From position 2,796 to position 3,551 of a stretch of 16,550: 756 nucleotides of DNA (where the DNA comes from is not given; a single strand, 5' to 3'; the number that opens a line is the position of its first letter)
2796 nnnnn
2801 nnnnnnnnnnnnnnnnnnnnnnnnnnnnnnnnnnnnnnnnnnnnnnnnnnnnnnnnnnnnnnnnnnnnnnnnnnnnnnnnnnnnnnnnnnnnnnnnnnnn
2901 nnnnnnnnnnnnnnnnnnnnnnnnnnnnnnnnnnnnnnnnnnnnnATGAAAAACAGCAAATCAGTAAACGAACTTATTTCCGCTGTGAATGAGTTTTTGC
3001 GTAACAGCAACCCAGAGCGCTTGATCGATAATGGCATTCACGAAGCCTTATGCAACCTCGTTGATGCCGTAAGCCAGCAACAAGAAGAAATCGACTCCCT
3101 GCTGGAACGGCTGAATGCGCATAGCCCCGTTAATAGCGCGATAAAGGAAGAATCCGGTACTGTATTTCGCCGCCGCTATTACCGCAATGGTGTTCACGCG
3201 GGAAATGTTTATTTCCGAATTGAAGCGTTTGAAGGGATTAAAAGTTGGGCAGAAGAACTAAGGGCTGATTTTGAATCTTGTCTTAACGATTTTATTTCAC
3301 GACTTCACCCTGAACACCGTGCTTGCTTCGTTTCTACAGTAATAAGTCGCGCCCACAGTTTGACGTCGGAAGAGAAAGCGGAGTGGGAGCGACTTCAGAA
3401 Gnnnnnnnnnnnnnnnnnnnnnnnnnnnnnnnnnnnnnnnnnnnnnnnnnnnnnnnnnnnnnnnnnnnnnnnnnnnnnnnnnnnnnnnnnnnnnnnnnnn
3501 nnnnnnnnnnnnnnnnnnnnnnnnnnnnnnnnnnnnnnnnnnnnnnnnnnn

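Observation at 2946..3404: Small early protein that copies a conserved portal motif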

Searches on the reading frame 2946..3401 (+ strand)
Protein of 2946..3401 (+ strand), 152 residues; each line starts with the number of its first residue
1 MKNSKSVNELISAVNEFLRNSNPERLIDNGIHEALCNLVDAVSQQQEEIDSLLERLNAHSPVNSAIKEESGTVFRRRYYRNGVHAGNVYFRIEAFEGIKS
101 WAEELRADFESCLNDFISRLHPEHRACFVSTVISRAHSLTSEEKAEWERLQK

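Call 4: search_protein_families(library=pfam, proteins=[window:2946-3401:+], max_evalue=1)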
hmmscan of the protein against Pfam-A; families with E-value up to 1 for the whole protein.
window:2946-3401:+ (152 aa): 6 families
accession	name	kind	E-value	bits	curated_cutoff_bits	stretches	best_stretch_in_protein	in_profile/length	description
PF05852.16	DUF848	-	0.064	13.8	25.3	1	2-64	53-119/145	Gammaherpesvirus protein of unknown function (DUF848)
PF19121.6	DUF5805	-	0.067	14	28.5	0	103-125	35-57/67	Family of unknown function (DUF5805)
PF01029.23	NusB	-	0.078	13.8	23.1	0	26-63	39-76/133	NusB family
PF10957.13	Spore_Cse60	-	0.1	13.1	20.7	0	10-28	15-33/60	Sporulation protein Cse60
PF00452.24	Bcl-2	-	0.18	12.8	31.4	0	99-150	2-52/100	Apoptosis regulator proteins, Bcl-2 family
PF20216.3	DUF6576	-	0.36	11.4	27.3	0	44-57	13-26/47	Family of unknown function (DUF6576)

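Call 5: search_protein_families(library=phrogs, proteins=[window:2946-3401:+], max_evalue=1)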
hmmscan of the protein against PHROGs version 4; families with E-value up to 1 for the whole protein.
window:2946-3401:+ (152 aa): 2 families
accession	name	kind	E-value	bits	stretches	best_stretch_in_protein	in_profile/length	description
phrog_68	-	head and packaging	1.3e-07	31.7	1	61-90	181-210/344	portal protein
phrog_6238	-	unknown function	0.11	13.8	1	19-62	38-80/102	-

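Call 6: find_homologous_proteins(query=window:2946-3401:+, max_evalue=0.001)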
Query window:2946-3401:+ (152 aa): 7 proteins with E <= 0.001 among 23 candidates.
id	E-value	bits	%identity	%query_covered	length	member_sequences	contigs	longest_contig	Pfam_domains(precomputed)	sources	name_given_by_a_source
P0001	2.5e-94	331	100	100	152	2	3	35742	-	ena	-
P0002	5.8e-84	297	89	100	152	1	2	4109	-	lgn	-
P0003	2.0e-83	295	89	100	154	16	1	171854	-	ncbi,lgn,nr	ncbi:hypothetical protein LHY31_003082 [Salmonella enterica]|nr:hypothetical protein [Salmonella ent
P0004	2.3e-82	292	89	100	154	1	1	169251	-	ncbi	ncbi:TPA: hypothetical protein ACXZX0_003268 [Salmonella enterica]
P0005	4.4e-81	288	88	100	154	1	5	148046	-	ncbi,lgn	ncbi:TPA: hypothetical protein ACJG76_002349 [Salmonella enterica subsp. diarizonae serovar 61:i:z]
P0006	1.3e-73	264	80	100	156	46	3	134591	-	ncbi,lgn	ncbi:TPA: hypothetical protein ACGHHK_000640 [Salmonella enterica subsp. enterica serovar Victoria]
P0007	2.6e-23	101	87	40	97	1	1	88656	-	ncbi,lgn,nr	ncbi:hypothetical protein RTS15_004026 [Salmonella enterica]|nr:hypothetical protein [Salmonella ent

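Call 12: search_solved_structures(query=window:2946-3401:+, max_evalue=10, show_alignments=3)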
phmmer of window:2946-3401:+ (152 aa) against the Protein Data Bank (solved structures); distinct sequences matched with E-value up to 10: 1.
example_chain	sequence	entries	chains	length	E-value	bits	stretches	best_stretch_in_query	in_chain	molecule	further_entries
4e3a_A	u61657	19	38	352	0.36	14.1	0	12-42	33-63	sugar kinase protein | Probable sugar kinase protein | sugar kinase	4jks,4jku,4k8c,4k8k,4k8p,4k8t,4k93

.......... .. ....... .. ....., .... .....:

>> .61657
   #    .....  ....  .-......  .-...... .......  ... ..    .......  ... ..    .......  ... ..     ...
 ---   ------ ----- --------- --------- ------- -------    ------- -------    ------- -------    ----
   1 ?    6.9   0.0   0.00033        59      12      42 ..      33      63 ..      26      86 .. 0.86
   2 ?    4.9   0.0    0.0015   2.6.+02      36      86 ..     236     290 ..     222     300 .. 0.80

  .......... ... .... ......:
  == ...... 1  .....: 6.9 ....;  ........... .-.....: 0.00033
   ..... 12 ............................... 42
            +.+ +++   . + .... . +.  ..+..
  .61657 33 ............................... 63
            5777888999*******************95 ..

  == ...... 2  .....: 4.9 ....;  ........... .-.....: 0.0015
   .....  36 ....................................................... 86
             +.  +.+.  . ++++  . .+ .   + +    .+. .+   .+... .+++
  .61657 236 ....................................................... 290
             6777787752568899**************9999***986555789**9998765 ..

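Call 13: search_dna_similar(query=window:2946-3401:+, collection=phages, mode=protein, max_evalue=10, max_rows=40)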
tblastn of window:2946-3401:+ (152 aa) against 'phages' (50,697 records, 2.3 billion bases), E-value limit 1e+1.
Records with a match: 428; places in all: 428; records where one place covers at least 80% of the query: 0.
Best place of each record, by identity: <60% 428.
By first word of the organism name: Burkholderia 74; Klebsiella 53; Escherichia 48; Yersinia 46; Ralstonia 45; Vibrio 31; Salmonella 30; Peduovirus 18; Pseudomonas 16; Mannheimia 10; and 24 more.
By host as written in the record: - 52; Ralstonia solanacearum 38; Klebsiella pneumoniae 32; Yersinia pestis EV76-CN 26; Burkholderia pseudomallei 26; Burkholderia sp. 19; Escherichia coli 14; Yersinia enterocolitica 10; and 127 more.
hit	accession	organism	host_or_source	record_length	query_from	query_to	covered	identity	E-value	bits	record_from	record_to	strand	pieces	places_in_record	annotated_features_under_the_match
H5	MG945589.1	Microviridae sp.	pig feces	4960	1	105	69%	29.9%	4e+0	33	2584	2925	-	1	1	similar to VP1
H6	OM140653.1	Yersinia phage vB_YenM_31.17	Yersinia enterocolitica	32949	17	94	51%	35.9%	3e-3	42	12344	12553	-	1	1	portal vertex protein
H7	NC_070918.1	Yersinia phage vB_YenM_31.17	Yersinia enterocolitica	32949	17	94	51%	35.9%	3e-3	42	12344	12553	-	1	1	portal protein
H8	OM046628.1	Yersinia phage vB_YenM_201.16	Yersinia enterocolitica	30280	17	94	51%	35.9%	3e-3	42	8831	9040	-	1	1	portal vertex protein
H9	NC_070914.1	Yersinia phage vB_YenM_201.16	Yersinia enterocolitica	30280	17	94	51%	35.9%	3e-3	42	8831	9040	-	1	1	portal protein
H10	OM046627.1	Yersinia phage vB_YenM_56.17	Yersinia enterocolitica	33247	17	94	51%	35.9%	3e-3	42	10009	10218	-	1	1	portal vertex protein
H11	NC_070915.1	Yersinia phage vB_YenM_56.17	Yersinia enterocolitica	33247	17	94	51%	35.9%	3e-3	42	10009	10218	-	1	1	portal protein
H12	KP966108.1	Burkholderia phage AP3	Burkholderia cenocepacia 7780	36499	47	96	33%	48.0%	5e-4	45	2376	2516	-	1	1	putative portal vertex protein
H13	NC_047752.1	Burkholderia phage AP3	Burkholderia cenocepacia 7780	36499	47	96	33%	48.0%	5e-4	45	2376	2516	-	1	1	portal protein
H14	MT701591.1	Burkholderia phage Mana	Burkholderia gladioli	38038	47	96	33%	48.0%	6e-4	44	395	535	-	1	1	portal protein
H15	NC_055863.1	Burkholderia phage Mana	Burkholderia gladioli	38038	47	96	33%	48.0%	6e-4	44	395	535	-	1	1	portal protein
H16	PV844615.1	Enterobacter phage ENT4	Enterobacter cloacae complex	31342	34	94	40%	39.3%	6e-4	44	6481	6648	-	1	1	record has no annotation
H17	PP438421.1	Microcystis phage Mae-JY29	Microcystis aeruginosa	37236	47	107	40%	39.1%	3e-4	45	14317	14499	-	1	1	hypothetical protein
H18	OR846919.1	Listeria phage LM 4-11-1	Listeria monocytogenes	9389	53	131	52%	30.1%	2e+0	34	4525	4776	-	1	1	record has no annotation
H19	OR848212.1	Listeria phage LM 4-14-1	Listeria monocytogenes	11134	53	131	52%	30.1%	2e+0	34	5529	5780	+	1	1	record has no annotation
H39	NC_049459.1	Salmonella phage SW9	Salmonella sp.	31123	47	90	29%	50.0%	8e-4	44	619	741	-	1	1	portal protein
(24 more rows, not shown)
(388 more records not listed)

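Call 14: find_encoding_contigs(protein=P0003, flank=10000, max_places=4)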
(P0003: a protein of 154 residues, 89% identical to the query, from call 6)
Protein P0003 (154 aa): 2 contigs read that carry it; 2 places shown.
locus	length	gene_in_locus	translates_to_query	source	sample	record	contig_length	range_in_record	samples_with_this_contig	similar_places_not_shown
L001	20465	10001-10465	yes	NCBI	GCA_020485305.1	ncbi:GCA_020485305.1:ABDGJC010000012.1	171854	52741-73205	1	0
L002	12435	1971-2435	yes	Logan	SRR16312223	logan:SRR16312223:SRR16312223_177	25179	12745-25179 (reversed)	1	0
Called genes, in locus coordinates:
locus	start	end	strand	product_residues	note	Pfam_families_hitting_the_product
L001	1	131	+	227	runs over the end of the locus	PF06178:KdgM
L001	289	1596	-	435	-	PF06808:DctM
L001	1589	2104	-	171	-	PF04290:DctQ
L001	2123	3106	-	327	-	PF03480:DctP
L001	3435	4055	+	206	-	PF00081:Sod_Fe_N, PF02777:Sod_Fe_C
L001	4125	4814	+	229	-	PF03473:MOSC, PF03475:YiiM_3-alpha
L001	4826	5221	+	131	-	PF12680:SnoaL_2 (weak)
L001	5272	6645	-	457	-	PF16527:CpxA_peri, PF00672:HAMP, PF00512:HisKA, PF02518:HATPase_c, PF13581:HATPase_c_2 (weak), PF13589:HATPase_c_3 (faint)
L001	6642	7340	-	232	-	PF00072:Response_reg, PF00486:Trans_reg_C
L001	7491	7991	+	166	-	PF13801:Metal_resist (faint), PF07813:LTXXQ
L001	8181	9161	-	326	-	PF24624:Int_N, PF00589:Phage_integrase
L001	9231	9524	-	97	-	PF01381:HTH_3 (weak)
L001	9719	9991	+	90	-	PF10743:Phage_Cox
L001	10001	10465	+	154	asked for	-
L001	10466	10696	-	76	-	-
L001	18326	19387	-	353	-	PF04860:Phage_portal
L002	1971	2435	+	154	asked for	-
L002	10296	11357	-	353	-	PF04860:Phage_portal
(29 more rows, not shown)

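Call 15: get_annotated_region(hit=H39, flank=1200)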
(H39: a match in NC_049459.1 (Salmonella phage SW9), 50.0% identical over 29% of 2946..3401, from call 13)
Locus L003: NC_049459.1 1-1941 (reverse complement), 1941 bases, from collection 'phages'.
description: Salmonella phage SW9, complete genome.
organism: Salmonella phage SW9 (NCBI taxid 2592223)
taxonomy: Viruses; Duplodnaviria; Heunggongvirae; Uroviricota; Caudoviricetes; Peduoviridae; Eganvirus; Eganvirus SW9
host: Salmonella sp.; source: beach; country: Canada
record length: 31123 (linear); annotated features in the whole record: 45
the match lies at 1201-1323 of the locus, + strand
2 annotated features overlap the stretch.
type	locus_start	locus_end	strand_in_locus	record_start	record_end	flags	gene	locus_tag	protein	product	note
CDS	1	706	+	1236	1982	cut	-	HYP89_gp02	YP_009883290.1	terminase large subunit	-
CDS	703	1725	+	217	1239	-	-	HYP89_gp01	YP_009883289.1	portal protein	-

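Call 16: get_annotated_region(hit=H13, flank=1200)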
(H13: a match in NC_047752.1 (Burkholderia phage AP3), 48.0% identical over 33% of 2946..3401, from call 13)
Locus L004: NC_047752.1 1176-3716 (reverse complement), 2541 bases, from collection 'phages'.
description: Burkholderia phage vB_BceM_AP3, complete genome.
organism: Burkholderia phage AP3 (NCBI taxid 1636201)
taxonomy: Viruses; Duplodnaviria; Heunggongvirae; Uroviricota; Caudoviricetes; Peduoviridae; Aptresvirus; Aptresvirus AP3
host: Burkholderia cenocepacia 7780; source: -; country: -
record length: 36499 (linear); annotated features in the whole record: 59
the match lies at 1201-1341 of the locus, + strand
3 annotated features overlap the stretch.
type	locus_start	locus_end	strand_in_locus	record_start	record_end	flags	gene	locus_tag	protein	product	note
CDS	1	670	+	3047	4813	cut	-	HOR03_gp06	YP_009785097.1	terminase large subunit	similar to phage terminase ATPase subunit (P), found in Burkholderia phage KJ006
CDS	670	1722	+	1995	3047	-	-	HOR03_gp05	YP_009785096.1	portal protein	similar to portal vertex protein found in Burkholderia cenocepacia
CDS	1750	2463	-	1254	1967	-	-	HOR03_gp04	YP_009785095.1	SOS response-associated peptidase family protein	similar to hypothetical protein LA03_23935 found in Burkholderia gladioli, with DUF159 (Uncharacterised ACR, COG2135) ...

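Call 17: get_annotated_region(hit=H7, flank=1200)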
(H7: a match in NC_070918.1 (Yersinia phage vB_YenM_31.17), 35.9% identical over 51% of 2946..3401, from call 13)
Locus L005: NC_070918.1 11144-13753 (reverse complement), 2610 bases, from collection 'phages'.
description: Yersinia phage vB_YenM_31.17, complete genome.
organism: Yersinia phage vB_YenM_31.17 (NCBI taxid 2914028)
taxonomy: Viruses; Duplodnaviria; Heunggongvirae; Uroviricota; Caudoviricetes; Peduoviridae; Graikaemvirus; Graikaemvirus YenM324
host: Yersinia enterocolitica; source: -; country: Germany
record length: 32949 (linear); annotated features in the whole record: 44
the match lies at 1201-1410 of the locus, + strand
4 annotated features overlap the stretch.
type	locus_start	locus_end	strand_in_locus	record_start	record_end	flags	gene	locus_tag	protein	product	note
CDS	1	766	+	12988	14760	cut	-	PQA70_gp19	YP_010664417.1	terminase large subunit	terminase, ATPase subunit GpP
CDS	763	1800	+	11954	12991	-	-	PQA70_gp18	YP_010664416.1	portal protein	portal vertex protein GpQ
CDS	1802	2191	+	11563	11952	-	-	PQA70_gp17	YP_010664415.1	3'-5' exonuclease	-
CDS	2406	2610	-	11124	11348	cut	-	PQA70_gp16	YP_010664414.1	hypothetical protein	-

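Call 33: search_protein_representatives(alignment_id=A3)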
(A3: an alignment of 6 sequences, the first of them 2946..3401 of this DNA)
Query: 6 sequences, 154 profile positions. Proteins with E-value up to 0.001 (for the whole library): 11; up to 1e-10: 6; up to 1e-30: 2. The best 11 are listed.
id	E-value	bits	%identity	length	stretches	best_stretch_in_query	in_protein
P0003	9.8e-96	334.1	-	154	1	1-154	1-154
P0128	1.5e-31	125.7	-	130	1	1-122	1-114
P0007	5.8e-30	120.5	-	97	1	1-69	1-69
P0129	8.5e-28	113.4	-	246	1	1-152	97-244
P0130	7.2e-23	97.5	-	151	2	1-59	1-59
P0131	4.9e-13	65.5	-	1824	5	49-95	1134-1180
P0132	3.0e-05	40.2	-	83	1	75-151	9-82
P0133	3.4e-05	40.0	-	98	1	62-151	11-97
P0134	1.4e-04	38.0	-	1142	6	107-135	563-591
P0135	1.6e-04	37.9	-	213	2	2-62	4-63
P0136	3.9e-04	36.6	-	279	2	30-94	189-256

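Call 37: find_homologous_proteins(query=A6, max_evalue=0.001)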
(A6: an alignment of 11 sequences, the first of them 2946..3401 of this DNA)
Query A6 (11 sequences) (152 aa, profile of the alignment): 48 proteins with E <= 0.001 among 4075 candidates.
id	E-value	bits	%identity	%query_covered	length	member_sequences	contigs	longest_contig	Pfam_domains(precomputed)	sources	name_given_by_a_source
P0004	2.2e-71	257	89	100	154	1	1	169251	-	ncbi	ncbi:TPA: hypothetical protein ACXZX0_003268 [Salmonella enterica]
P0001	2.6e-71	256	100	100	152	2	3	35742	-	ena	-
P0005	5.8e-70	252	88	100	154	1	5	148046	-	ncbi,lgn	ncbi:TPA: hypothetical protein ACJG76_002349 [Salmonella enterica subsp. diarizonae serovar 61:i:z]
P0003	1.9e-69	250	89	100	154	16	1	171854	-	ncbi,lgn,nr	ncbi:hypothetical protein LHY31_003082 [Salmonella enterica]|nr:hypothetical protein [Salmonella ent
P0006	3.9e-69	249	80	100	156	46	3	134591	-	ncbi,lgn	ncbi:TPA: hypothetical protein ACGHHK_000640 [Salmonella enterica subsp. enterica serovar Victoria]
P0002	1.2e-67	244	89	100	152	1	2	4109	-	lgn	-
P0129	1.1e-66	241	42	100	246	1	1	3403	-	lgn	-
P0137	2.4e-42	162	41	81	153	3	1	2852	-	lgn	-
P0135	5.0e-41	158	36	35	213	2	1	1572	-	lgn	-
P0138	6.7e-40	154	44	30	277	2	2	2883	-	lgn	-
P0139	2.0e-39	153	42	39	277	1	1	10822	-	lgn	-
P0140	7.8e-39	151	40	30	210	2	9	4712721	-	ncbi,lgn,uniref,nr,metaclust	ncbi:hypothetical protein AT03_01150 [Hafnia alvei FB1]|uniref:Uncharacterized protein n=1 Tax=Hafni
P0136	3.0e-38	149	45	19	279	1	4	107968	-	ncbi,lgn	ncbi:MAG: hypothetical protein RR970_08455 [Hafnia sp.]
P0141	7.0e-37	145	38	35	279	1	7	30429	-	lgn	-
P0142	2.0e-36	143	30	58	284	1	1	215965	-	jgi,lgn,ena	-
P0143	6.0e-33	132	39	49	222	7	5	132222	PF05929.17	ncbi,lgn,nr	ncbi:TPA: hypothetical protein KEY07_003056 [Citrobacter freundii]|nr:hypothetical protein [Salmonel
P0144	2.2e-30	123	39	53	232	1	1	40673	-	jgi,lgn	-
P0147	5.4e-22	96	38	42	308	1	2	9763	-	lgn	-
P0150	9.7e-21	92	42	36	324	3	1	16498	-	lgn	-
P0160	1.1e-16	79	35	53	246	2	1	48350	-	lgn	-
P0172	2.4e-8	52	38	32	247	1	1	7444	-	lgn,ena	-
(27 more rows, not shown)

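Call 38: predict_structure(alignment_id=A3)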
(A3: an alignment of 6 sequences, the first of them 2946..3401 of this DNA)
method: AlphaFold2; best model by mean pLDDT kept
length: 152 residues; sequences in the alignment: 6
mean_pLDDT: 64.3   pTM: 0.48
mean pLDDT of the five models: 64.3, 56.3, 55.8, 55.7, 46.6
residues with pLDDT >= 90: 0; 70-90: 72; 50-70: 50; < 50: 30
segments of 3 or more residues with pLDDT < 50: 62-84, 133-137
pLDDT, mean of each block of 10 residues (from residue 1): 61 76 73 70 73 71 45 41 50 69 72 75 68 52 68 62
secondary structure, 60 per line:
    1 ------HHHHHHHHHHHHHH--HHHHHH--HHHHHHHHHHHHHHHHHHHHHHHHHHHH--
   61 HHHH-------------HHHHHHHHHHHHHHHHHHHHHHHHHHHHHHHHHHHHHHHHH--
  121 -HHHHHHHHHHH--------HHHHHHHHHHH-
elements in order: H7-20 H23-28 H31-58 H61-64 H78-118 H122-132 H141-151

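Call 41: find_encoding_contigs(protein=P0143, flank=10000, max_places=3)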
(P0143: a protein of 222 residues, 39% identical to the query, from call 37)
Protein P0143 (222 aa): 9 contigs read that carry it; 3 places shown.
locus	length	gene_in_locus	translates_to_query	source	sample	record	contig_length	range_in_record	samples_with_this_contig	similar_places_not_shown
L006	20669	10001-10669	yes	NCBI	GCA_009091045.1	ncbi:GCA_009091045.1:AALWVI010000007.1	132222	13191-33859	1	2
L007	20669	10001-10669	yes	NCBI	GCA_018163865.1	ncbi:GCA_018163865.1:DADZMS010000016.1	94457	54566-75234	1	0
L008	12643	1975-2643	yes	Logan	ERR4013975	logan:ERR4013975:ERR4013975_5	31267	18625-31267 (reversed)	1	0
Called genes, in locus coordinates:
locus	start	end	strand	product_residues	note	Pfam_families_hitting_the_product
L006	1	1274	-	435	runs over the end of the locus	PF06808:DctM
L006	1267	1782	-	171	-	PF04290:DctQ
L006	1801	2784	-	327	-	PF03480:DctP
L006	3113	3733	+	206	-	PF00081:Sod_Fe_N, PF02777:Sod_Fe_C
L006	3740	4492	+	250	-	PF03473:MOSC, PF03475:YiiM_3-alpha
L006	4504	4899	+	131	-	PF12680:SnoaL_2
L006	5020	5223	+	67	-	-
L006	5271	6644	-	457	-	PF16527:CpxA_peri, PF00672:HAMP, PF00512:HisKA, PF02518:HATPase_c, PF13581:HATPase_c_2 (weak), PF13589:HATPase_c_3 (faint)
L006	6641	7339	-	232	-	PF00072:Response_reg, PF00486:Trans_reg_C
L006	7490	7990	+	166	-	PF13801:Metal_resist (faint), PF07813:LTXXQ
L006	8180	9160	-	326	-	PF24624:Int_N, PF00589:Phage_integrase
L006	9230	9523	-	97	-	PF13560:HTH_31 (weak), PF01381:HTH_3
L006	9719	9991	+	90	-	PF10743:Phage_Cox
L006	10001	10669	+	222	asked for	PF05929:Phage_GPO_N (weak)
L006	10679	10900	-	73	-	-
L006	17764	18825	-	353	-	PF04860:Phage_portal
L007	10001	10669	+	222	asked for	PF05929:Phage_GPO_N (weak)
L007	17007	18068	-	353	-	PF04860:Phage_portal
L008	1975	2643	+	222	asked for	PF05929:Phage_GPO_N (weak)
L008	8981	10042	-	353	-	PF04860:Phage_portal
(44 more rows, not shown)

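Call 42: find_encoding_contigs(protein=P0140, flank=10000, max_places=2)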
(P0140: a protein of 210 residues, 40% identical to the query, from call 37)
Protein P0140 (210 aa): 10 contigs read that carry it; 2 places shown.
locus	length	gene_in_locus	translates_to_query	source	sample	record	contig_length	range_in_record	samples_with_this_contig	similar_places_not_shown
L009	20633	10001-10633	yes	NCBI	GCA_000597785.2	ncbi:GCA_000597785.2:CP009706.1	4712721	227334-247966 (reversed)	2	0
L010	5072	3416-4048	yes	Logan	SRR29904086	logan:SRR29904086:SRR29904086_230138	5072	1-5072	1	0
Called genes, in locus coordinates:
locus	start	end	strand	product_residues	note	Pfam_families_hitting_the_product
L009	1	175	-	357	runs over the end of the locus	PF01075:Glyco_transf_9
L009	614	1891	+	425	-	PF04413:Glycos_transf_N, PF00534:Glycos_transf_1 (weak)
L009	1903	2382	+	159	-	PF01467:CTP_transf_like, PF08218:Citrate_ly_lig (weak)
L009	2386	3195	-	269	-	PF01149:Fapy_DNA_glyco, PF06831:H2TH, PF06827:zf-FPG_IleRS (weak)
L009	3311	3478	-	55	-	PF00471:Ribosomal_L33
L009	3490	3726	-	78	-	PF00830:Ribosomal_L28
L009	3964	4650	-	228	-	PF20582:UPF0758_N, PF04002:RadC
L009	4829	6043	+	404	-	PF02441:Flavoprotein, PF04127:DFP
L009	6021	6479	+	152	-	PF00692:dUTPase, PF22769:DCD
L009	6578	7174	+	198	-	PF00440:TetR_N, PF22276:SlmA-like_C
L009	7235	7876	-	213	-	PF00156:Pribosyltran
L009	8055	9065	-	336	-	PF24624:Int_N, PF00589:Phage_integrase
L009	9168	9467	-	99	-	PF12844:HTH_19, PF01381:HTH_3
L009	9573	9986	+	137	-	PF10743:Phage_Cox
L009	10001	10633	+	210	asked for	-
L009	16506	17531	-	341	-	PF04860:Phage_portal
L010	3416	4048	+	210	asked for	-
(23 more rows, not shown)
